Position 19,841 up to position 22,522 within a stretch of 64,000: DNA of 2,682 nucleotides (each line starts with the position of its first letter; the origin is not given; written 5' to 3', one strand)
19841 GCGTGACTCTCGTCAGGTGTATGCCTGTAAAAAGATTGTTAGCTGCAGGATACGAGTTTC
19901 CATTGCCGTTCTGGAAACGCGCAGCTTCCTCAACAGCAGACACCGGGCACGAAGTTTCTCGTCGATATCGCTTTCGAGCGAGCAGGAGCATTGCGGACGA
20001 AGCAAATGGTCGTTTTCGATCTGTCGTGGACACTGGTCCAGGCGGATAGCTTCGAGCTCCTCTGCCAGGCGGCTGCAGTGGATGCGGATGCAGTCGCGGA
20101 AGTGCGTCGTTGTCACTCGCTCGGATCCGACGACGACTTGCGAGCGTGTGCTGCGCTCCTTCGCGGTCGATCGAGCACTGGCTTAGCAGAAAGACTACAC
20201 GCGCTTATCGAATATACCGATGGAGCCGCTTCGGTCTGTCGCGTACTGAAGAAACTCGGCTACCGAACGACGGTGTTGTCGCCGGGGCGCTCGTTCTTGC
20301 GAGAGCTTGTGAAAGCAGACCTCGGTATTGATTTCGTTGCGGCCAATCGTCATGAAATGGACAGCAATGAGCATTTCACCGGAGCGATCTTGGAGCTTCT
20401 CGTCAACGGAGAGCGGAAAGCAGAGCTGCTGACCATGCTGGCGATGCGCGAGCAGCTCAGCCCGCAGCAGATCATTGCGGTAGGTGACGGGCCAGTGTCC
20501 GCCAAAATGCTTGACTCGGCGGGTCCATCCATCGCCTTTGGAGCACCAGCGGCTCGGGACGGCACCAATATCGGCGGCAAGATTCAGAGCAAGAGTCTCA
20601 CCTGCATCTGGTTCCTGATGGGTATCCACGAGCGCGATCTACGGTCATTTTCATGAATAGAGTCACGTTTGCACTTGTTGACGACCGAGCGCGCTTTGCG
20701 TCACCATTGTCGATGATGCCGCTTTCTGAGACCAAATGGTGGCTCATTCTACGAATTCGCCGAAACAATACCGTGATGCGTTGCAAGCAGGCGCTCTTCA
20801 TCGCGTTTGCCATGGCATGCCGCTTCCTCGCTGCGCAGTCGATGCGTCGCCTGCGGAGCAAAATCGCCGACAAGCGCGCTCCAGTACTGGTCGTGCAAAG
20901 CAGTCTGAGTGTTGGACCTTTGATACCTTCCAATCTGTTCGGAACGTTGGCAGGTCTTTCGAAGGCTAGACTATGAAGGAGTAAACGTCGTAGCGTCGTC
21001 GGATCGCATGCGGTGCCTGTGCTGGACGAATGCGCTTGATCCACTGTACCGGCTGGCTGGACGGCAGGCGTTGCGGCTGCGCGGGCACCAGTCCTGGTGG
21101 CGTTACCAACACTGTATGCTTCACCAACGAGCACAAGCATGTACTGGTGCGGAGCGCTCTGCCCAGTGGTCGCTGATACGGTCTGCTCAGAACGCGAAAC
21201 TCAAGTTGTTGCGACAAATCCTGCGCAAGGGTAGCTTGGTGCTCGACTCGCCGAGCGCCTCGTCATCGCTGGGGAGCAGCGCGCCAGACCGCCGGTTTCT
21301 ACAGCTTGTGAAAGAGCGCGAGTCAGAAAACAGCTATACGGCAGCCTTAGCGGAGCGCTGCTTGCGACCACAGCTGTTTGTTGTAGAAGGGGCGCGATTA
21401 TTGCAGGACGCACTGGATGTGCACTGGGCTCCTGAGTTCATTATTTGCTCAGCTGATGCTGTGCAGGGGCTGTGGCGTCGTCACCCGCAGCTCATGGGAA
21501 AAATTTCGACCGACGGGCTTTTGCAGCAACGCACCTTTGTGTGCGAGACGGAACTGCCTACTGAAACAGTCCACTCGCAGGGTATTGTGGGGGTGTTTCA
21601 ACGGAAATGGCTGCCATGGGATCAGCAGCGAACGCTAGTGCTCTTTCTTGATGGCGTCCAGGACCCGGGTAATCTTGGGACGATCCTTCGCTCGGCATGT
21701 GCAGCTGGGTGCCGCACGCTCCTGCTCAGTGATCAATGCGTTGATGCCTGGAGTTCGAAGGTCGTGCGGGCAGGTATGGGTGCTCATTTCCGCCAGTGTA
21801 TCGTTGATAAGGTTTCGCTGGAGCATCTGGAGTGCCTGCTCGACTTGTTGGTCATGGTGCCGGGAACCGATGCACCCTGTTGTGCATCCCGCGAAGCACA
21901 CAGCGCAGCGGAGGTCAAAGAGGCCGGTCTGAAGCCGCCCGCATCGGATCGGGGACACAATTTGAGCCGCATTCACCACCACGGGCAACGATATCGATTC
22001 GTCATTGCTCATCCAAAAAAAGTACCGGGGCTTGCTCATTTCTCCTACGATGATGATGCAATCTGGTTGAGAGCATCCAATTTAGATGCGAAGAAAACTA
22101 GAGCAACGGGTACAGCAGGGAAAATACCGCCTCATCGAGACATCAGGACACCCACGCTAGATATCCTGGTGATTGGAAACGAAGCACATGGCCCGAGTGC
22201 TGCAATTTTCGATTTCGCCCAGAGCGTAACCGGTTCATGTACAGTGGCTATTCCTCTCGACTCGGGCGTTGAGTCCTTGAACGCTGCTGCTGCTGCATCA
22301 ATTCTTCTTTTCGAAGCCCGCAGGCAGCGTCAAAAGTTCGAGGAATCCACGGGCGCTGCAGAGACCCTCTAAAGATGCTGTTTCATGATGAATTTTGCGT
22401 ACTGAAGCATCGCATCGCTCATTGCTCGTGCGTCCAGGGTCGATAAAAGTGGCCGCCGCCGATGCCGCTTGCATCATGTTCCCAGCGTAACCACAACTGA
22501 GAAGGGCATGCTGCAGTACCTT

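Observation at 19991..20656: SerB-like HAD protein with both metal/nucleophile motifs altered (candidate pseudo-phosphatase)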

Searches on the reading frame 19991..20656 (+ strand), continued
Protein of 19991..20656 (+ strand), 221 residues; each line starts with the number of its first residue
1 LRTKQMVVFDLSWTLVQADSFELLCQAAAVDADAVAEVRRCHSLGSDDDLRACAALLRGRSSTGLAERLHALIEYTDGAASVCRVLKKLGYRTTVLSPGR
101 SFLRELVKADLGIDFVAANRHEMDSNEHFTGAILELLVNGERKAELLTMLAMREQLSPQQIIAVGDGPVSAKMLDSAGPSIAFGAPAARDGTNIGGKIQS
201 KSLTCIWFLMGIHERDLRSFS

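Call 69: predict_structure(alignment_id=A3)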
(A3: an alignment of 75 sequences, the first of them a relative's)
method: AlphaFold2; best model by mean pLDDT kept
length: 534 residues; sequences in the alignment: 75
mean_pLDDT: 77.3   pTM: 0.67
mean pLDDT of the five models: 77.3, 77.0, 76.6, 76.6, 76.4
residues with pLDDT >= 90: 221; 70-90: 148; 50-70: 75; < 50: 90
segments of 3 or more residues with pLDDT < 50: 1-30, 46-58, 154-156, 158-161, 166-175, 218-227, 502-504
pLDDT, mean of each block of 10 residues (from residue 1): 34 29 31 58 46 36 49 60 93 90 90 85 91 73 51 48 46 49 74 94 94 65 46 86 90 91 82 84 84 84 83 81 95 96 96 93 98 98 95 93 96 98 98 98 98 97 96 90 88 75 48 73 79 77
secondary structure, 60 per line:
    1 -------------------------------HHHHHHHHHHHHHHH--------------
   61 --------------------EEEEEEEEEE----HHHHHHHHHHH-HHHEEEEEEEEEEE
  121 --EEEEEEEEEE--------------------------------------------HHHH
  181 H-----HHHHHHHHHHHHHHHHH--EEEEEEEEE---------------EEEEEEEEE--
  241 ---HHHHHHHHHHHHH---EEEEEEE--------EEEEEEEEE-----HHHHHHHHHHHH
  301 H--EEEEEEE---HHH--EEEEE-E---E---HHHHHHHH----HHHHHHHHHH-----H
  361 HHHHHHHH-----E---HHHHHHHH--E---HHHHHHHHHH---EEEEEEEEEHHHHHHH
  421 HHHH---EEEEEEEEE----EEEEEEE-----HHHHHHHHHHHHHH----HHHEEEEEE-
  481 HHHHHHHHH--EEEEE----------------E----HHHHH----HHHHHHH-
elements in order: H32-46 E81-90 H95-105 E110-120 E123-132 H177-181 H187-203 E206-214 E230-238 H244-256 E260-266 E275-283 H289-301 E304-310 E319-323 H333-340 H345-354 H360-368 H378-385 H392-401 E405-413 H414-424 E428-436 E441-447 H453-466 E474-479 H481-489 E492-496 H518-522 H527-533

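Call 71: fold_search(model_id=the predicted structure, library=pdb)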
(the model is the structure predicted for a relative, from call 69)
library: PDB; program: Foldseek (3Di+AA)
matches with E <= 10: 1558; with E <= 0.001: 263
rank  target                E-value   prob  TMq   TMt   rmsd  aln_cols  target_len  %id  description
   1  5jlp                  1.6e-29  1.00  0.52  0.68  13.7       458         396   24  Crystal structure of Mycobacterium avium SerB2 in complex with serine at ACT domain (released 2017-05-03)
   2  5jjb                  5.1e-29  1.00  0.52  0.68  13.8       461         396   24  Crystal structure of Mycobacterium avium SerB2 mutant D343G (released 2016-05-18)
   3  5it0                  8.0e-29  1.00  0.51  0.68  13.9       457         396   23  Crystal structure of Mycobacterium avium SerB2 mutant D343N/D347N (released 2016-04-27)
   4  5is2                  9.5e-29  1.00  0.51  0.68  14.2       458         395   23  Crystal structure of Mycobacterium avium SerB2 at pH 6.6 (released 2016-04-27)
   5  3p96                  1.7e-28  1.00  0.52  0.69  14.0       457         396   23  Crystal structure of Phosphoserine phosphatase SerB from Mycobacterium avium, native form (released 2010-11-10)
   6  5t41                  4.0e-28  1.00  0.52  0.68  13.8       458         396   23  Crystal structure of Mycobacterium avium SerB2 mutant S275A/R279A at pH 6.6 with ethylene glycol bound at ACT- I domain (released 2016-11-16)
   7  5it4                  7.8e-28  1.00  0.51  0.68  13.8       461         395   24  Crystal structure of Mycobacterium avium SerB2 mutant D343N (released 2016-04-27)
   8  7qpl                  1.5e-17  1.00  0.46  0.79   3.9       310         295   24  Crystal structure of phosphoserine phosphatase (SerB) from Brucella melitensis in complex with phosphate and magnesium (released 2023-01-18)
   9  9fq5                  1.7e-17  1.00  0.46  0.77   3.9       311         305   24  Crystal structure of phosphoserine phosphatase (SerB) from Brucella melitensis (released 2025-06-25)
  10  4eze_A                1.0e-16  1.00  0.45  0.78   4.2       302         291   20  Crystal structure of had family hydrolase t0658 from Salmonella enterica subsp. enterica serovar Typhi (Target EFI-501 (released 2012-07-25)
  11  4eze_B                1.5e-16  1.00  0.46  0.80   3.9       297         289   20  Crystal structure of had family hydrolase t0658 from Salmonella enterica subsp. enterica serovar Typhi (Target EFI-501 (released 2012-07-25)
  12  3n28                  8.9e-16  1.00  0.39  0.60   6.5       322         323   20  Crystal structure of probable phosphoserine phosphatase from vibrio cholerae, unliganded form (released 2010-07-14)
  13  1f5s_B                1.2e-13  1.00  0.35  0.84   2.9       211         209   29  CRYSTAL STRUCTURE OF PHOSPHOSERINE PHOSPHATASE FROM METHANOCOCCUS JANNASCHII (released 2001-06-20)
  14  1l7p_B                1.6e-13  1.00  0.35  0.84   2.8       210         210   28  SUBSTRATE BOUND PHOSPHOSERINE PHOSPHATASE COMPLEX STRUCTURE (released 2002-06-19)
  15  1l7o_B                4.2e-13  1.00  0.35  0.86   2.7       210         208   28  CRYSTAL STRUCTURE OF PHOSPHOSERINE PHOSPHATASE IN APO FORM (released 2002-06-19)
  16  1f5s_A                4.7e-13  1.00  0.35  0.83   2.9       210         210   29  CRYSTAL STRUCTURE OF PHOSPHOSERINE PHOSPHATASE FROM METHANOCOCCUS JANNASCHII (released 2001-06-20)
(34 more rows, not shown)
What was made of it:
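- On SerB2-type (ACT-ACT-HAD) architecture: The parent gene meets the feature (calls 69, 71).
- The AF2 model of the 534-aa protein aligns over about 458 columns with M. avium SerB2 (calls 69, 71).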

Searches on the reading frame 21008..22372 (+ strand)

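Call 3: search_protein_families(library=pfam, proteins=[window:21008-22372:+], max_evalue=0.1)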
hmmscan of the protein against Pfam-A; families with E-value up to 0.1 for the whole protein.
window:21008-22372:+ (454 aa): 2 families
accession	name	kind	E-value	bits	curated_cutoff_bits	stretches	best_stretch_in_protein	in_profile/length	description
PF00588.24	SpoU_methylase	-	3.5e-21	76.2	29.7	2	210-265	2-58/142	SpoU rRNA Methylase family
PF22435.1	MRM3-like_sub_bind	-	0.00046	21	27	1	121-151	19-49/84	MRM3-like substrate binding domain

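Call 19: search_protein_families(library=pfam, proteins=[P0005], max_evalue=1)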
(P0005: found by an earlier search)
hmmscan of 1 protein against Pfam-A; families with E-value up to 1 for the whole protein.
P0005 (534 aa): 5 families
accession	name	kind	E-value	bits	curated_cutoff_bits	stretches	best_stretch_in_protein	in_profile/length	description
PF12710.13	HAD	-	6.6e-17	63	27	1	320-481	1-182/189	haloacid dehalogenase-like hydrolase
PF00702.32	Hydrolase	-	6.4e-09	36.9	26.4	1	388-491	99-191/191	haloacid dehalogenase-like hydrolase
PF08282.18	Hydrolase_3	-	0.001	19.3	20.9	1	441-496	173-228/255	haloacid dehalogenase-like hydrolase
PF13740.12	ACT_6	-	0.013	15.9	23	1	82-137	2-55/76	ACT domain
PF01842.31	ACT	-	0.27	11.5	27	1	247-266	14-33/66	ACT domain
